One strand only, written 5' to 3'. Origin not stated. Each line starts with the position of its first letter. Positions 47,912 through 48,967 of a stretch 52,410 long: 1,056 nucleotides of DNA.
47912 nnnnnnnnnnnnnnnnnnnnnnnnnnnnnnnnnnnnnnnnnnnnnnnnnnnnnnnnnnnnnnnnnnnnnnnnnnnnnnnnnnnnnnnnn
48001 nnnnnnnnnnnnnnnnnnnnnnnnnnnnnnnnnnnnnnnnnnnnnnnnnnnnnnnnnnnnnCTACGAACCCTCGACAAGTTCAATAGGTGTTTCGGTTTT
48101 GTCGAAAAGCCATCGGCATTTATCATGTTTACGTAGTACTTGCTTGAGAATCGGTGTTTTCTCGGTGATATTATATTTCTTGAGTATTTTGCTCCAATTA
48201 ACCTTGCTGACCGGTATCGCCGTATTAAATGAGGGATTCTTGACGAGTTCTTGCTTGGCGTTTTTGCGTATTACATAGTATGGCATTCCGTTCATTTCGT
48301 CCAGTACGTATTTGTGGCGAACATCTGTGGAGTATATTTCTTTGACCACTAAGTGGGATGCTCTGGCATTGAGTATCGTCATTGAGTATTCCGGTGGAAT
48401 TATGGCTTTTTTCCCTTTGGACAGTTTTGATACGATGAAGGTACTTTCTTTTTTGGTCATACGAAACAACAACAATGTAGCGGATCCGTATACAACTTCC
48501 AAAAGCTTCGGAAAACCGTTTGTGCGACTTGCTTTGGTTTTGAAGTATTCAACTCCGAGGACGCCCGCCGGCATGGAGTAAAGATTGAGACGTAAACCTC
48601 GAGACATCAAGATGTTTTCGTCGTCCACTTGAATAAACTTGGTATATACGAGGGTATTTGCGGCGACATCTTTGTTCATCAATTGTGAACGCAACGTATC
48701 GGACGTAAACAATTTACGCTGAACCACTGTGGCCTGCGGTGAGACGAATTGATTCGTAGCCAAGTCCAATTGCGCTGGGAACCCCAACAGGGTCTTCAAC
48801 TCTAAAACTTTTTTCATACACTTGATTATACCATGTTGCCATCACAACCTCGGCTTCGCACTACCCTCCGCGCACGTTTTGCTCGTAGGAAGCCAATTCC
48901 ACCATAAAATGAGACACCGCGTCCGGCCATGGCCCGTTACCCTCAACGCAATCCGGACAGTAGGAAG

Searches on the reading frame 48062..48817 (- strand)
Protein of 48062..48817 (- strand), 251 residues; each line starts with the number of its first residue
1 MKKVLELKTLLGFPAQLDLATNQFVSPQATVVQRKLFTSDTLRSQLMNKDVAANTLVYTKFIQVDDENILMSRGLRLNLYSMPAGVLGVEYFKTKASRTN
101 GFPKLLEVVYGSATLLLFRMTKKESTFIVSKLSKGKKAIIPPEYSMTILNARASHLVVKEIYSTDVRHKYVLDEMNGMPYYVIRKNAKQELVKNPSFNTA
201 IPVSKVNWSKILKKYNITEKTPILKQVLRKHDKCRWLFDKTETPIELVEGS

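Call 69: search_protein_families(library=pfam, proteins=[window:48062-48817:-], max_evalue=0.001)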
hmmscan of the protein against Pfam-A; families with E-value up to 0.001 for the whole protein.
window:48062-48817:- (251 aa): 1 family
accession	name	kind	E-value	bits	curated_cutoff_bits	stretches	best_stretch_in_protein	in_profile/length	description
PF06560.17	GPI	-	1.3e-10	41.3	20.7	1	57-189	32-172/182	Glucose-6-phosphate isomerase (GPI)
